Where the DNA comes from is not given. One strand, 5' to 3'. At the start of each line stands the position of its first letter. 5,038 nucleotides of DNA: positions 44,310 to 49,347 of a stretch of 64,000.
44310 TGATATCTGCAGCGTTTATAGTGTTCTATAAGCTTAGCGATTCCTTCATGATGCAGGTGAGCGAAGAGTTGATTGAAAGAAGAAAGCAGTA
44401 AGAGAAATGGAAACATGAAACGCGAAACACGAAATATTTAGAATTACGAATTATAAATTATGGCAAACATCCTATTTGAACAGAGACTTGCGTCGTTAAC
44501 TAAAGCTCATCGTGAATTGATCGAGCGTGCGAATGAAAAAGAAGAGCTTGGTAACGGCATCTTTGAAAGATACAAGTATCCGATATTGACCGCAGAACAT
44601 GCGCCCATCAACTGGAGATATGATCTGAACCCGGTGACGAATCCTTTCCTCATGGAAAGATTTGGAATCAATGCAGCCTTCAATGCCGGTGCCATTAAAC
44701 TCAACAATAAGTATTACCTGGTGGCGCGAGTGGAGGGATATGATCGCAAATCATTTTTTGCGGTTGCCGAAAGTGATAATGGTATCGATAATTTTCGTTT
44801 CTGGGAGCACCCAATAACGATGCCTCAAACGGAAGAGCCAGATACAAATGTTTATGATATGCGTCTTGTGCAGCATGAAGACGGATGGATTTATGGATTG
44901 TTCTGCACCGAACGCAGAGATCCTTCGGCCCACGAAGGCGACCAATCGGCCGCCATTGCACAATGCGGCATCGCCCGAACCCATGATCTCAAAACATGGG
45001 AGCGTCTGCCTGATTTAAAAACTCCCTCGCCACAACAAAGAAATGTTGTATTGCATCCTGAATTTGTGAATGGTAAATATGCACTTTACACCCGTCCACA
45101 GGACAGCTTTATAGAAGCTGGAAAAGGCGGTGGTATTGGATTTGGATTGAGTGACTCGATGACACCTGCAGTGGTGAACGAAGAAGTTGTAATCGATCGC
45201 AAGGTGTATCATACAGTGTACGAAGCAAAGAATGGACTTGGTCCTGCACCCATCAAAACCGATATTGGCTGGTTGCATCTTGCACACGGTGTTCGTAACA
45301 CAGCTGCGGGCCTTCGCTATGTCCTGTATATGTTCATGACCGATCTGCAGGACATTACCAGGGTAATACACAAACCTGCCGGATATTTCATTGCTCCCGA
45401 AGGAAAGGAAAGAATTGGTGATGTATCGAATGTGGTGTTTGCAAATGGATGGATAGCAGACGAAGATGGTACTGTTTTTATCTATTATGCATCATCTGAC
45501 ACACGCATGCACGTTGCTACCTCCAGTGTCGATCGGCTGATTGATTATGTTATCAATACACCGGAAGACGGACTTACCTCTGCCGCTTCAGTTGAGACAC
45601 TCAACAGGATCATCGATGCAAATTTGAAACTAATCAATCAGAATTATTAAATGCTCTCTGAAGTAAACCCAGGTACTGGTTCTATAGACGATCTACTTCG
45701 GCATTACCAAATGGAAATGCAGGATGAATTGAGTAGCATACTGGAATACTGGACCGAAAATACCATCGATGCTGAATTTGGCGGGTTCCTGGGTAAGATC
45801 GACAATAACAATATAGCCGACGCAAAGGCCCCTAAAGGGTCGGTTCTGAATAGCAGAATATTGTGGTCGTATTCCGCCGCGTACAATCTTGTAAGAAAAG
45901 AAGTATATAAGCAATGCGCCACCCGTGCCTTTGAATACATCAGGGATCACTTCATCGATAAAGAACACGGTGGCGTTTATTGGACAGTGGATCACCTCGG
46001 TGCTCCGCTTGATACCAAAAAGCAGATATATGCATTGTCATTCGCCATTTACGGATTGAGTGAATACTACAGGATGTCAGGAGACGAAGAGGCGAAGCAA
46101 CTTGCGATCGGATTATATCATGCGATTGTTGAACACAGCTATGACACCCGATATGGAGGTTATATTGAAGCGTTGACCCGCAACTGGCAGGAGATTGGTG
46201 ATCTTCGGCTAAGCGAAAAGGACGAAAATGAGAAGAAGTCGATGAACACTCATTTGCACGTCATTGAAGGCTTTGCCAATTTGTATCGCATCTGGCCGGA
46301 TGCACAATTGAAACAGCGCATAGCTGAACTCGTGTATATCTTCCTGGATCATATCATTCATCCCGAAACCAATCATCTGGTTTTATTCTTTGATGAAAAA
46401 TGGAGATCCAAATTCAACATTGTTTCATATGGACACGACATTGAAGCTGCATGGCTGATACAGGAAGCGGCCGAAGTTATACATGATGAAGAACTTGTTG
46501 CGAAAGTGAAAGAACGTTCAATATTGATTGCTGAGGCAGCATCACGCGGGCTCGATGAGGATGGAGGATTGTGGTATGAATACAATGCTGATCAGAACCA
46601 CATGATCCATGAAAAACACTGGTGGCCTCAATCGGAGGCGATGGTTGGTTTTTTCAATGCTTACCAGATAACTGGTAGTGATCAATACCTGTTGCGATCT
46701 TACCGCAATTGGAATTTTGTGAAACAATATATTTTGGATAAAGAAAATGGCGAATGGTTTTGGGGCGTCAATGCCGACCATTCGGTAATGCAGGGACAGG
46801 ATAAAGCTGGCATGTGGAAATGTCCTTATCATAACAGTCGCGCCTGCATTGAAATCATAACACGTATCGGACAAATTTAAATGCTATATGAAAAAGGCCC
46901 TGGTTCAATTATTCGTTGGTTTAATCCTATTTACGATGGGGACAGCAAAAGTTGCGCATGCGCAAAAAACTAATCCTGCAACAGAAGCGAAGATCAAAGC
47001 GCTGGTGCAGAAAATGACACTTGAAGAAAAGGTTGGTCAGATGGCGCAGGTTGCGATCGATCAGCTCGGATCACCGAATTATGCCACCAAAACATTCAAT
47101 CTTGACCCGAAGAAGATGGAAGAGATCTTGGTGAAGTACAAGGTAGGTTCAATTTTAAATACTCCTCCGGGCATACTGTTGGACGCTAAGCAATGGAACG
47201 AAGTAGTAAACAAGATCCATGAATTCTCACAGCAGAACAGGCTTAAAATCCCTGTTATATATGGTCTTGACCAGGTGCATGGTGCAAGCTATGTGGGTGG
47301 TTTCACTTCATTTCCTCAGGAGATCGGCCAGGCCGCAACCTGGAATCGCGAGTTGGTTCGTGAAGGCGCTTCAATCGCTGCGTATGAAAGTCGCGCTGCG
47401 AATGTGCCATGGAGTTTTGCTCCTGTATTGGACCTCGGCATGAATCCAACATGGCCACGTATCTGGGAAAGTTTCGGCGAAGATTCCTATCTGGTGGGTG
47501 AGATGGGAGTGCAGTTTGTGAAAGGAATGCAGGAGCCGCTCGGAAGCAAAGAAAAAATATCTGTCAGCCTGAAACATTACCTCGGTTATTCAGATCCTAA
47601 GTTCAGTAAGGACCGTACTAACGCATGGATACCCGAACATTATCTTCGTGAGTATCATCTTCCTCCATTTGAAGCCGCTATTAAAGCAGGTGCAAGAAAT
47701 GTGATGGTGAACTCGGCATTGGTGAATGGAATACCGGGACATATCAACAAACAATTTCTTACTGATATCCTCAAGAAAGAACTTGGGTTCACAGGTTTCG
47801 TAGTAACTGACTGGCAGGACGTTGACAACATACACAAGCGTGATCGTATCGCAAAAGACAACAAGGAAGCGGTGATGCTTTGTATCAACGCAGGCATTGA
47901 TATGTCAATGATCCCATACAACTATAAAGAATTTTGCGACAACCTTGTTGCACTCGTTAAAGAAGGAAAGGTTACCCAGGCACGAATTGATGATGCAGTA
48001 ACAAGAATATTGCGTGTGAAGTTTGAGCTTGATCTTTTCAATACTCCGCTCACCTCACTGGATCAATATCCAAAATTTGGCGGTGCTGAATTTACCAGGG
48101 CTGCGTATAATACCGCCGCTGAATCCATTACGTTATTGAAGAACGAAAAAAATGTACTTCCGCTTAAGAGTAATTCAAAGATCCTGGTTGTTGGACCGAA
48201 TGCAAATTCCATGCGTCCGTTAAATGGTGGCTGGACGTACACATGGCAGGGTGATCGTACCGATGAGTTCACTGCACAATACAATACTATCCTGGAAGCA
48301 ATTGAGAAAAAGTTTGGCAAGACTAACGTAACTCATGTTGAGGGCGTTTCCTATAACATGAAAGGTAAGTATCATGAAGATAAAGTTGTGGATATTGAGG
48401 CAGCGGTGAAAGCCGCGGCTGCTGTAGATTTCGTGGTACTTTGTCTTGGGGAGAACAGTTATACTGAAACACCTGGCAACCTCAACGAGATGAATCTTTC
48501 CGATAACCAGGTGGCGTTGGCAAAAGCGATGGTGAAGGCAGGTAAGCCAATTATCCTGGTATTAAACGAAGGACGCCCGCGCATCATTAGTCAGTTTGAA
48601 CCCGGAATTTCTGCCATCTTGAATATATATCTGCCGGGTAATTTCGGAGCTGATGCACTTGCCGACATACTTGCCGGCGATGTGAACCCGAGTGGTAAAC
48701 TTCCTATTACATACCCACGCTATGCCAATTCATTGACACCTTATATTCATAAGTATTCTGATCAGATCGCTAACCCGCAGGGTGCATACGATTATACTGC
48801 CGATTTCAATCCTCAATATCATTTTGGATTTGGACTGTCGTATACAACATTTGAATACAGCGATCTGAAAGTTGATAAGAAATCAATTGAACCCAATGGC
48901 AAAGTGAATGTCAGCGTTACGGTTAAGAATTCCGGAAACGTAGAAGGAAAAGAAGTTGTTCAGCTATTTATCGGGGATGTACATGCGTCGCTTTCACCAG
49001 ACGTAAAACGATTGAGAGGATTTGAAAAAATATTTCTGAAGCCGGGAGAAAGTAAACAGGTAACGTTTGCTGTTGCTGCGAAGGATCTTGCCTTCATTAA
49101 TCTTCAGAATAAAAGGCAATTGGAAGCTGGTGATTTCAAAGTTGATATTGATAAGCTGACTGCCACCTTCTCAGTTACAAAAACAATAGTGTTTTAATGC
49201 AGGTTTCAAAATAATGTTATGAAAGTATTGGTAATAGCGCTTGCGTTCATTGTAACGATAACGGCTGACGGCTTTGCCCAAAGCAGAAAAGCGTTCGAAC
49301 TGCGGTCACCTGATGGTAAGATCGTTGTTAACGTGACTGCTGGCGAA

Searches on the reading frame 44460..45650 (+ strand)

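Call 24: search_protein_families(library=pfam, proteins=[window:44460-45650:+], max_evalue=0.0001)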
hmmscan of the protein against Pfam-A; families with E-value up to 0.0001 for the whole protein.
window:44460-45650:+ (396 aa): 1 family
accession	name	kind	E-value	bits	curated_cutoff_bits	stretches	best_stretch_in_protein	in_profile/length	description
PF04041.19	Glyco_hydro_130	-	1.1e-21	77.5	26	1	72-364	34-318/320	beta-1,4-mannooligosaccharide phosphorylase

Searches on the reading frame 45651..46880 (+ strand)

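Call 24: search_protein_families(library=pfam, proteins=[window:45651-46880:+], max_evalue=0.0001)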
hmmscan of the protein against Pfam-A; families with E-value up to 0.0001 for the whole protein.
window:45651-46880:+ (409 aa): 1 family
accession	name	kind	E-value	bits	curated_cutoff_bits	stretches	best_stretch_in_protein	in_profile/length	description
PF07221.17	GlcNAc_2-epim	-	5.5e-40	138.1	23.4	1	45-394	1-343/347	N-acylglucosamine 2-epimerase (GlcNAc 2-epimerase)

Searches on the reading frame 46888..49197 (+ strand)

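Call 24: search_protein_families(library=pfam, proteins=[window:46888-49197:+], max_evalue=0.0001)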
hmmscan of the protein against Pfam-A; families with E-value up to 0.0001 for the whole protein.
window:46888-49197:+ (769 aa): 3 families
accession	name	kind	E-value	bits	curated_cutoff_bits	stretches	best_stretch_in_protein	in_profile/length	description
PF00933.27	Glyco_hydro_3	-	1.4e-71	241.9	27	1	44-377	1-316/316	Glycosyl hydrolase family 3 N terminal domain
PF01915.27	Glyco_hydro_3_C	-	1.9e-46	159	31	1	414-652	1-200/200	Glycosyl hydrolase family 3 C-terminal domain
PF14310.12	Fn3-like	-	7.8e-19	68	25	1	689-754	1-67/71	Fibronectin type III-like domain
